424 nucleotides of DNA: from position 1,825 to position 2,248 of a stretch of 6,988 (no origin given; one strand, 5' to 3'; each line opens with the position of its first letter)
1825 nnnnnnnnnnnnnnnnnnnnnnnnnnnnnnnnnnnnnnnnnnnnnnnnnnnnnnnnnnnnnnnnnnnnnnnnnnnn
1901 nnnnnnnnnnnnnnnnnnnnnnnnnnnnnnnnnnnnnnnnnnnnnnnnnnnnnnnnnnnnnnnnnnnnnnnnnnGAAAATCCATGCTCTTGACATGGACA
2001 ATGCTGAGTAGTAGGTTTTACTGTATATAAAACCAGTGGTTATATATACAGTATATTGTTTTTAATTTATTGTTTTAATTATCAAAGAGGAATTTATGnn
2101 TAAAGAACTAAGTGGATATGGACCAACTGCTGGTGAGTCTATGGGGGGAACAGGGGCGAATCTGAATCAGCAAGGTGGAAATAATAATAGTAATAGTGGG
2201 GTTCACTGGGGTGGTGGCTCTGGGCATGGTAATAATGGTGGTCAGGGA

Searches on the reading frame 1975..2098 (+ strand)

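Call 87: profile_search(protein=L018:2720-3154:-)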
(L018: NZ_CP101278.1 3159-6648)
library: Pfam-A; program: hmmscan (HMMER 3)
A. the first sequence (145 residues): domains with independent E <= 10: 5; with E <= 0.001: 0
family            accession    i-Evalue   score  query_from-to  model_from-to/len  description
TBCC_N            PF16752.10       0.11    13.3      60-130        10-78/115  Tubulin-specific chaperone C N-terminal domain
DUF6026           PF19491.4        0.11    12.8     115-132        28-45/51  Family of unknown function (DUF6026)
NET2A_C           PF24918.1        0.12    12.6      52-134        39-120/180  NET2A, C-terminal domain
DUF4407           PF14362.11       0.38    10.4      52-141       164-245/297  Domain of unknown function (DUF4407)
FUSC              PF04632.18        6.7     5.6      25-130       164-267/660  Fusaric acid resistance protein family
